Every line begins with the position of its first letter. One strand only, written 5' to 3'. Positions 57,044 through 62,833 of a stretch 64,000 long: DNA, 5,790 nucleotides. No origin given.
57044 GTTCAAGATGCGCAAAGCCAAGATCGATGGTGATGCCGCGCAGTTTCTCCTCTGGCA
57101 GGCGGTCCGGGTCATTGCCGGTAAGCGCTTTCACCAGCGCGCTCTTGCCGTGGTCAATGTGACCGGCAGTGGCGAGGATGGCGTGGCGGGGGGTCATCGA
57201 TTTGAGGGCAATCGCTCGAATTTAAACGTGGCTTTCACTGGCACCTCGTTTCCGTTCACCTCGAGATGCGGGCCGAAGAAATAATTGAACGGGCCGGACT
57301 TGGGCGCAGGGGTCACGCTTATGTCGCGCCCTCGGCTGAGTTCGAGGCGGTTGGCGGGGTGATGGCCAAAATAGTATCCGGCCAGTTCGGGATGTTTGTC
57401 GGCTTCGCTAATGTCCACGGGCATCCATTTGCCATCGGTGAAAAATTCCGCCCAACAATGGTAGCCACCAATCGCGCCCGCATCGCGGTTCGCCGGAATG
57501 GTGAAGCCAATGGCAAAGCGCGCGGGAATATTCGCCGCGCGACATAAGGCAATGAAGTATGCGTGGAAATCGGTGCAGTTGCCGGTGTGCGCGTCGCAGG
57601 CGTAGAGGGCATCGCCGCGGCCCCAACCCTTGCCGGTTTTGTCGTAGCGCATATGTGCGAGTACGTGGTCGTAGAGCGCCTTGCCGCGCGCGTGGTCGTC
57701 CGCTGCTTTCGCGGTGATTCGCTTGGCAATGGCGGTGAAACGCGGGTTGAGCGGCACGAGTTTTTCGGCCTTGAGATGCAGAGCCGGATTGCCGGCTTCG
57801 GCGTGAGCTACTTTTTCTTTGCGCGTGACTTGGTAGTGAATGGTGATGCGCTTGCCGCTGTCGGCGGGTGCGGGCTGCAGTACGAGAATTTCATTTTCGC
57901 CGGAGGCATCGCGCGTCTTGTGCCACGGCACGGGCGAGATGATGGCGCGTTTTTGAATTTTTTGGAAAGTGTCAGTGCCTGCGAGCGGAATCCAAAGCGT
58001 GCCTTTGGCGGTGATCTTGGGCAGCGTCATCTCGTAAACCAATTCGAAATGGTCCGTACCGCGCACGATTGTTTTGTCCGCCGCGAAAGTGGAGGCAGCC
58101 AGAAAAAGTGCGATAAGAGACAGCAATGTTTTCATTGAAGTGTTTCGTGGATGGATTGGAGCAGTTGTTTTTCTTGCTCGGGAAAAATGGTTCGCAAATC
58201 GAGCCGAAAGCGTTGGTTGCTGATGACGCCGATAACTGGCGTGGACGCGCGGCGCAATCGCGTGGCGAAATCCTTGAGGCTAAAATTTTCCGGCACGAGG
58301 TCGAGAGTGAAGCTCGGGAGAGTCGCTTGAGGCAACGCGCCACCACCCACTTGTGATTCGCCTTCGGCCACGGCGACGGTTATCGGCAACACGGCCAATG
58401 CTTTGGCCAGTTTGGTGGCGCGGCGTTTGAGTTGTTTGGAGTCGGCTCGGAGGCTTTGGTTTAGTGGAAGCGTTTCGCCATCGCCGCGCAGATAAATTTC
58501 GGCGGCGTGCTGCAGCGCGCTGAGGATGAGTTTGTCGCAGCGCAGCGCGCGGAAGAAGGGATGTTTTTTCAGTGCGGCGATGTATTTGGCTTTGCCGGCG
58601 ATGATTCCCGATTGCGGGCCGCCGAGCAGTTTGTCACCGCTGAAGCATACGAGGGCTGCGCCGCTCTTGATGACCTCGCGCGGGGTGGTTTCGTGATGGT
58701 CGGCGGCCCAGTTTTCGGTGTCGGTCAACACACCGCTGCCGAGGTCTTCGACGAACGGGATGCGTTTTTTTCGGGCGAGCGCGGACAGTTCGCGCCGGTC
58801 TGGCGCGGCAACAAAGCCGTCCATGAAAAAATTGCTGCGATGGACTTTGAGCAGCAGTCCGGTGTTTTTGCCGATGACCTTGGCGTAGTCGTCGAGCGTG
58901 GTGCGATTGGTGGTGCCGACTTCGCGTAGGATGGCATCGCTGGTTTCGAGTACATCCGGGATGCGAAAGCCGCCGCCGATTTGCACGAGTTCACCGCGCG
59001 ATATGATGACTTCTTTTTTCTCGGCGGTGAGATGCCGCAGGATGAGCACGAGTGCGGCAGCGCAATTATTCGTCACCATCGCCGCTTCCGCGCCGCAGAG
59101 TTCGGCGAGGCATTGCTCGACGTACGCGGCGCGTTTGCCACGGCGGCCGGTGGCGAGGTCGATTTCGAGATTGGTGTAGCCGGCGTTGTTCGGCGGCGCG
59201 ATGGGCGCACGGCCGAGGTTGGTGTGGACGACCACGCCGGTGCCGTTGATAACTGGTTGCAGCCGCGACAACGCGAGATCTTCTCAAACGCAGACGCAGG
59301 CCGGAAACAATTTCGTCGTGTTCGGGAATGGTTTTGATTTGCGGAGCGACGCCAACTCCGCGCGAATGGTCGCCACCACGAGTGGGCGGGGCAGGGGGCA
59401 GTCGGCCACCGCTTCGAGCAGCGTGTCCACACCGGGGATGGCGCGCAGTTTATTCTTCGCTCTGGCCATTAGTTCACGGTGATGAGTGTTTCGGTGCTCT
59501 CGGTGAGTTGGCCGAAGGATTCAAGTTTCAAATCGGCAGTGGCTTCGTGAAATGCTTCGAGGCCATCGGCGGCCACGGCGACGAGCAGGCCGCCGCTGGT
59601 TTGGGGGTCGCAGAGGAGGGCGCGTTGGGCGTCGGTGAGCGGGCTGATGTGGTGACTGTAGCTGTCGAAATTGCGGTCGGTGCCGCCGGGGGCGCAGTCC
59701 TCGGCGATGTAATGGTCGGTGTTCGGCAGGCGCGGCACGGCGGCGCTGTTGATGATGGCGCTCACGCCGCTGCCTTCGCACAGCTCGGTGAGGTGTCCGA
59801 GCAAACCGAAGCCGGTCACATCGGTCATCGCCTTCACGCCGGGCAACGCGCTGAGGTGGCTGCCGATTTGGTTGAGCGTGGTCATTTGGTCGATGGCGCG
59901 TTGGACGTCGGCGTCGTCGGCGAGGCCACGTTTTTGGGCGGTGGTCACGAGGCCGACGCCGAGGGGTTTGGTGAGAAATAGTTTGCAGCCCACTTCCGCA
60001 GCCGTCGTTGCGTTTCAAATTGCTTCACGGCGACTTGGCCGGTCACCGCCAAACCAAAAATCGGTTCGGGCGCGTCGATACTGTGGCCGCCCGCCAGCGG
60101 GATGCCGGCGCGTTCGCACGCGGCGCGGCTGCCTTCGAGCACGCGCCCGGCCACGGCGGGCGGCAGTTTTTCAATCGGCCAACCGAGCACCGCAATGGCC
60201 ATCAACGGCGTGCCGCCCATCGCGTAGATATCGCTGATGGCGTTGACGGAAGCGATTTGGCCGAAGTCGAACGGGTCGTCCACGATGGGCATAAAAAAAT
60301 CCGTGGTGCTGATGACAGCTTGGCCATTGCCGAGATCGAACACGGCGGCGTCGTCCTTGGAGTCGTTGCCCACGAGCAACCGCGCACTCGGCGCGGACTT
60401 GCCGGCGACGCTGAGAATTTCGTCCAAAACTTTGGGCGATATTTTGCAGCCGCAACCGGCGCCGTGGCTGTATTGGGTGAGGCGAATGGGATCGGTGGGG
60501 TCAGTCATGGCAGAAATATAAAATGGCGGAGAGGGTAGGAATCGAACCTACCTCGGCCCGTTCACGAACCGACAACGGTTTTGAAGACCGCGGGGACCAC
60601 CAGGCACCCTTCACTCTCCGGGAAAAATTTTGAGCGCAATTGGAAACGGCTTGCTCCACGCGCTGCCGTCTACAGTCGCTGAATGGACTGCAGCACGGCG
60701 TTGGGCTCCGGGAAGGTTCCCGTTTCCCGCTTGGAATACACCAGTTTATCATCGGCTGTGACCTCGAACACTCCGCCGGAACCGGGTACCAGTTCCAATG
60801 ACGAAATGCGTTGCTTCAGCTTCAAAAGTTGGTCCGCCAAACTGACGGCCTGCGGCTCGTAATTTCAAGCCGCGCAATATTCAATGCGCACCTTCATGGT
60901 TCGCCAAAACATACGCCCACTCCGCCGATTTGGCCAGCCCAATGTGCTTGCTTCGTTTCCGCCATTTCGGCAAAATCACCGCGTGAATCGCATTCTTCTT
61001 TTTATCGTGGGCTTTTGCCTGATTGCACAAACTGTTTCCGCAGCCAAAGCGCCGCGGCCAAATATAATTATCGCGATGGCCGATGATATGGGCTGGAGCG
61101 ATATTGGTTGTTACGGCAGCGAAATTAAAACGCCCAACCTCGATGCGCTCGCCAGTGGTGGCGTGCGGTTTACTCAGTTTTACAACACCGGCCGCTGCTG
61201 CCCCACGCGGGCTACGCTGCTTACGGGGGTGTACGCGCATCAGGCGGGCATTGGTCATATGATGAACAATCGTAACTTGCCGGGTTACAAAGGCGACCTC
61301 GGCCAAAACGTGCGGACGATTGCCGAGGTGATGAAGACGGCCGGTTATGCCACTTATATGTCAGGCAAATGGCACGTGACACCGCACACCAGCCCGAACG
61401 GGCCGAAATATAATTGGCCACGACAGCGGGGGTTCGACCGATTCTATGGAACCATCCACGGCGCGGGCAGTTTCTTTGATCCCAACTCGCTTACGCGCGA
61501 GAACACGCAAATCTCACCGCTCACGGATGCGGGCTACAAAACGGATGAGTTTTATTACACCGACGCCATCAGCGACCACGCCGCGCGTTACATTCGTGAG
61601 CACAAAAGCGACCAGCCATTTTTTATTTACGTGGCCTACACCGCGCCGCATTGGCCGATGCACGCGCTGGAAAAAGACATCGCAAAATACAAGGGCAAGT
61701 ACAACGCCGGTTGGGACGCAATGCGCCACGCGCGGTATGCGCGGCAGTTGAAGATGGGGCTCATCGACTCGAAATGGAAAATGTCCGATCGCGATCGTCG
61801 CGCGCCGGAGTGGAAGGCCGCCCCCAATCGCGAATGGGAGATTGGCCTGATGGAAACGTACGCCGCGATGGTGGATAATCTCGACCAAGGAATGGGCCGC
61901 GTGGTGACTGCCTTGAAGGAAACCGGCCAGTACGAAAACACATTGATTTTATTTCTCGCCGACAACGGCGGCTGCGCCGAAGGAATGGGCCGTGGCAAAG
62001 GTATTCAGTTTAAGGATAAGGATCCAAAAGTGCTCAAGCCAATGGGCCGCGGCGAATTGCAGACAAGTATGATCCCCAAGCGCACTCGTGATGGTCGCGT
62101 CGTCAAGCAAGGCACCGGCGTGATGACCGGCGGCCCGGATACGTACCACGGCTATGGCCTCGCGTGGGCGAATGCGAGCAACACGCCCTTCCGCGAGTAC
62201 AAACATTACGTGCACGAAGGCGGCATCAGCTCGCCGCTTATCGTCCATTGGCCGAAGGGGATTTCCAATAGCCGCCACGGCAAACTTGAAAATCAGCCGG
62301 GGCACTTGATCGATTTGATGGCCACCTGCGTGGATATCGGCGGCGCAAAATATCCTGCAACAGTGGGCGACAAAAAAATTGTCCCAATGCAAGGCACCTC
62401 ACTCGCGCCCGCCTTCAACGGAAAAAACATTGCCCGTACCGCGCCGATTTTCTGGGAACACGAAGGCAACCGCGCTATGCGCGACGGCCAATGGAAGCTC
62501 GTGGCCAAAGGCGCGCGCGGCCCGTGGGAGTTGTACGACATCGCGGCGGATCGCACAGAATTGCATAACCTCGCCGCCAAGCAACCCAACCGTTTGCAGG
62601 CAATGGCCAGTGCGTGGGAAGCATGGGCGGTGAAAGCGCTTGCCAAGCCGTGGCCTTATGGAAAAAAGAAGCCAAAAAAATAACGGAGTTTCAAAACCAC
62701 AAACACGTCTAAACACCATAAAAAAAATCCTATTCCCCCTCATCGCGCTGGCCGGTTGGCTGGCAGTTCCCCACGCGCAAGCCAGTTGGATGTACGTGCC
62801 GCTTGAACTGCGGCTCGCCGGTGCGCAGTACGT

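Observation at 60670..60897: Hidden SelW/Rdx-family selenoprotein gene with an in-frame UGA (CxxU), missed by the ORF track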

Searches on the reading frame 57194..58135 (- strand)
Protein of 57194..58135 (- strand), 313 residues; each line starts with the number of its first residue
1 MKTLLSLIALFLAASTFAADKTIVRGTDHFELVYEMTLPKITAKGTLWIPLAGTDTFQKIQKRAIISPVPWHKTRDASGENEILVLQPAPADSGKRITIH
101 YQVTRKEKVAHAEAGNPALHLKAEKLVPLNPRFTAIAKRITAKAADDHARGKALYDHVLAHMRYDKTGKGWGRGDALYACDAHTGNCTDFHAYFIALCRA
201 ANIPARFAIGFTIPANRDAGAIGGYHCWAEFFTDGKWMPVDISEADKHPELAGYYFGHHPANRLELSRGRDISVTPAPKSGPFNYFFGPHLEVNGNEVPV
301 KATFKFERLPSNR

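Call 30: search_protein_families(library=pfam, proteins=[window:57194-58135:-], max_evalue=0.001)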
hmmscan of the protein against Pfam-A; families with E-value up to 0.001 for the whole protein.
window:57194-58135:- (313 aa): 1 family
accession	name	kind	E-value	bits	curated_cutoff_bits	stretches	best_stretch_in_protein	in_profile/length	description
PF01841.26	Transglut_core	-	1.5e-25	90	23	1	135-241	2-107/108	Transglutaminase-like superfamily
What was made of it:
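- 57194..58135 (-): Transglutaminase-core protein with an N-terminal signal-like sequence. It overlaps the selA stop and the selB start by 4 nt each. Pfam PF01841 E=1.5e-25 (call 30).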

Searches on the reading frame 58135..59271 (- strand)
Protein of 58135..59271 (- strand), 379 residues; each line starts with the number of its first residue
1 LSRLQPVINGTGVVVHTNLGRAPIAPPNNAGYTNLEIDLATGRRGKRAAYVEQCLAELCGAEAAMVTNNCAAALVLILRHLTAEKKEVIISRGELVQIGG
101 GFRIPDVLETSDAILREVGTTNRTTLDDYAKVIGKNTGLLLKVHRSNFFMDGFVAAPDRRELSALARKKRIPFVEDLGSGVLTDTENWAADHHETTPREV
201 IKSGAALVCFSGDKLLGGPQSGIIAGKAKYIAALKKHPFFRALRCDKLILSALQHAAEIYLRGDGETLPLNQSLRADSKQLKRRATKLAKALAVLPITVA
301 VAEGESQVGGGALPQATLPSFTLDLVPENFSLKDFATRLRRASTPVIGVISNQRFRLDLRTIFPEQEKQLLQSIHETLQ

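Call 67: find_related_loci(query=window:58135-59271:-, collection=metagenome_contigs, flank=2500)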
Query window:58135-59271:- (379 aa) in metagenome_contigs; peptide patterns used: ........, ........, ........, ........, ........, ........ (x = any residue, [..] = any of these).
416 stretches matched a pattern; 248 encode a relative of the query (tblastn E <= 1e-3); the best 80 are kept; 80 distinct loci.
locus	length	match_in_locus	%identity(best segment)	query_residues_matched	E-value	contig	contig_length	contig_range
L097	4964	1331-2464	97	1-378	0e+0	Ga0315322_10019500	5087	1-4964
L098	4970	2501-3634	92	1-378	0e+0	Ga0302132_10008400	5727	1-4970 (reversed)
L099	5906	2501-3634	91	1-378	0e+0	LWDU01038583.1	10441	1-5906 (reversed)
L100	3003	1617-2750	91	1-378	0e+0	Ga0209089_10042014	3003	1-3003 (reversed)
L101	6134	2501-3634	90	1-378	0e+0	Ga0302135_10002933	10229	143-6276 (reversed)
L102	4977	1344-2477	90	1-378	0e+0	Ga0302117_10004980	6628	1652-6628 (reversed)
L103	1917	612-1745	90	1-378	0e+0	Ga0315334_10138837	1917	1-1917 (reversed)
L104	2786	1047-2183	87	1-379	0e+0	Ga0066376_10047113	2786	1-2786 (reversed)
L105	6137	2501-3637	82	1-379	0e+0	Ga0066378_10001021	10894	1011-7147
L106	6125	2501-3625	82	1-375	0e+0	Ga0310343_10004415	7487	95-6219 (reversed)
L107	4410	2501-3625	81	1-375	0e+0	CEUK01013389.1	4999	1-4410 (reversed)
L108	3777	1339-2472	82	1-378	0e+0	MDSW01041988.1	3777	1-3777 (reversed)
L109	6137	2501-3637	80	1-379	0e+0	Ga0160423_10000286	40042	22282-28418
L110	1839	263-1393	81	1-377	0e+0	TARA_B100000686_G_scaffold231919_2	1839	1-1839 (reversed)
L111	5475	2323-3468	79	1-379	0e+0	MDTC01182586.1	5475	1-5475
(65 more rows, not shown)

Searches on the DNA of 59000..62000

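Call 9: search_rna_families(source=window, start=59000, end=62000, threshold=evalue, max_evalue=10, show_alignments=3)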
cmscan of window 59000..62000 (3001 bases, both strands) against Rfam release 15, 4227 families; matches with E-value up to 10: 5.
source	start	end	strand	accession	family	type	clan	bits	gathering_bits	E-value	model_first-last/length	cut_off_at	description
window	60528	60619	-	RF01852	tRNA-Sec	Gene; tRNA;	CL00001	67.4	47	6.2e-13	1-91/91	no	Selenocysteine transfer RNA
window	60527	60583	+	RF04351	Plastid-psbl-rps4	Cis-reg;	-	23.9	68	0.064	1-53/53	no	Plastid-psbl-rps4 3UTR RNA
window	59568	59632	-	RF02228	sX9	Gene; sRNA;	-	17.1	44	6.2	1-76/76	no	Xanthomonas sRNA sX9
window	61003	61141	+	RF02492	Gl_U2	Gene; snRNA; splicing;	-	13.6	100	7.8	1-136/136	no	Giardia U2 spliceosomal RNA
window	60258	60379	+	RF02225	sX6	Gene; sRNA;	-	11.3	40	6.9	1-342/342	no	Proteobacterial sRNA sX6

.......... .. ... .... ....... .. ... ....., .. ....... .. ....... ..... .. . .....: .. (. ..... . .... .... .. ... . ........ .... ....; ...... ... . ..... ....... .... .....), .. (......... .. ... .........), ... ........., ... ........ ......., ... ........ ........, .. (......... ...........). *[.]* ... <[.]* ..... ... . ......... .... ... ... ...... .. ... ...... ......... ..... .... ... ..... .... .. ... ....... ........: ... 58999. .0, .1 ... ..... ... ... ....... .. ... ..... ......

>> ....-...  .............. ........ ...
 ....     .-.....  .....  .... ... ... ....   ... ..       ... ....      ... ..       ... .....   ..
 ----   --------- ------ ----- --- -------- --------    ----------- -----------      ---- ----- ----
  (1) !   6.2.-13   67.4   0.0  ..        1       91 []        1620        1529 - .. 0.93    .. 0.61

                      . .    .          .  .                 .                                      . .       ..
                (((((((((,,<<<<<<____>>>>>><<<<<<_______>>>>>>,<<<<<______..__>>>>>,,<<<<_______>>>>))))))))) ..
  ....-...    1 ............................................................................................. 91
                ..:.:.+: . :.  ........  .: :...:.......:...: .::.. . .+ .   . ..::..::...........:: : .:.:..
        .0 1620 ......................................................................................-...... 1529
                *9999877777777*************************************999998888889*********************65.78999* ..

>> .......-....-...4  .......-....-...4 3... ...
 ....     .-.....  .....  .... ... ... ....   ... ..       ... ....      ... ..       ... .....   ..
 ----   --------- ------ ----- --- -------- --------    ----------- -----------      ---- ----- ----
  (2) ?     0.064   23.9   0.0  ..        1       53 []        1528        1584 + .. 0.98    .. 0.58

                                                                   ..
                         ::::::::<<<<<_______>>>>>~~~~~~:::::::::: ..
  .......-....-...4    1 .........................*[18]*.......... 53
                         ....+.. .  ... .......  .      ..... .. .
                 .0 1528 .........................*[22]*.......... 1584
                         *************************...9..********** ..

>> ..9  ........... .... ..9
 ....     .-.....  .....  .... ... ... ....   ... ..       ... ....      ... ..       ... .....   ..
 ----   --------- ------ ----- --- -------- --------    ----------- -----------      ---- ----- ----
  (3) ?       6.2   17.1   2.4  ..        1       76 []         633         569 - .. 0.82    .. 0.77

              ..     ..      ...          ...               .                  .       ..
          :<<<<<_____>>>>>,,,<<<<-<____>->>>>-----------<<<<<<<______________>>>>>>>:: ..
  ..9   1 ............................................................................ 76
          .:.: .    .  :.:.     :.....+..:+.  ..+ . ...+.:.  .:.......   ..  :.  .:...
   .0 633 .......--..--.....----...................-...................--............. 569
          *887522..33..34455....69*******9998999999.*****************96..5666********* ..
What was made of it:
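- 60524..60619 (-): tRNA-Sec (anticodon UCA), 50 nt downstream of the SelW-like stop. Rfam RF01852 67.4 bits, E=6e-13 (call 9).
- Tried and rejected: The only real hit in 59000-62000 is tRNA-Sec (call 9).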

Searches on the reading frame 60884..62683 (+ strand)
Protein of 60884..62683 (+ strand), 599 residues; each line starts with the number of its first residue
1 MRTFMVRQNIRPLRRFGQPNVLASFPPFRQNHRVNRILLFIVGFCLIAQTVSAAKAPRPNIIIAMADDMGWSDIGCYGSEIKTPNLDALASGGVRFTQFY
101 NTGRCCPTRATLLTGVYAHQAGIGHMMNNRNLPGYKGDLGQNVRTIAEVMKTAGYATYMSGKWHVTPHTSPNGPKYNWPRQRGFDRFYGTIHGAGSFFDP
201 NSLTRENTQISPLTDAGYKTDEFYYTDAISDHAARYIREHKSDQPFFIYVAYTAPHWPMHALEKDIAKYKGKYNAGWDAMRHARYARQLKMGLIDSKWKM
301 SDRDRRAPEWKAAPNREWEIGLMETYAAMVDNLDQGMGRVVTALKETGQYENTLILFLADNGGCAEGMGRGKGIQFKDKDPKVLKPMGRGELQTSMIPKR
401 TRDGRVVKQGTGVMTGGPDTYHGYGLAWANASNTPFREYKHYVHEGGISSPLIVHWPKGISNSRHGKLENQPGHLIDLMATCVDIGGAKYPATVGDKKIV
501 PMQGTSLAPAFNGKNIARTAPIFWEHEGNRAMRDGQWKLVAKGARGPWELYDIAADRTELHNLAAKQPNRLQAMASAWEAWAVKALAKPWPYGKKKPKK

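Call 30: search_protein_families(library=pfam, proteins=[window:60884-62683:+], max_evalue=0.001)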
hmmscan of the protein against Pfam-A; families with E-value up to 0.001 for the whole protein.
window:60884-62683:+ (599 aa): 3 families
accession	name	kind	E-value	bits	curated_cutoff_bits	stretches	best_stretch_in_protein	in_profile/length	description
PF00884.28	Sulfatase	-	9e-63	212.8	25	1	59-487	1-300/301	Sulfatase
PF16347.10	SGSH_C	-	1.8e-08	35.1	29.3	1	440-567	8-135/154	N-sulphoglucosamine sulphohydrolase, C-terminal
PF01663.27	Phosphodiest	-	6.8e-06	26.3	23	1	71-362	11-220/342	Type I phosphodiesterase / nucleotide pyrophosphatase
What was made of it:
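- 60884..62683 (+): Divergent sulfatase ORF. Its probable true start is GTG 60983, which would leave an intergenic region of about 85 nt shared with the SelW-like gene. Pfam Sulfatase E=9e-63, starting at ORF residue 59 (call 30).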
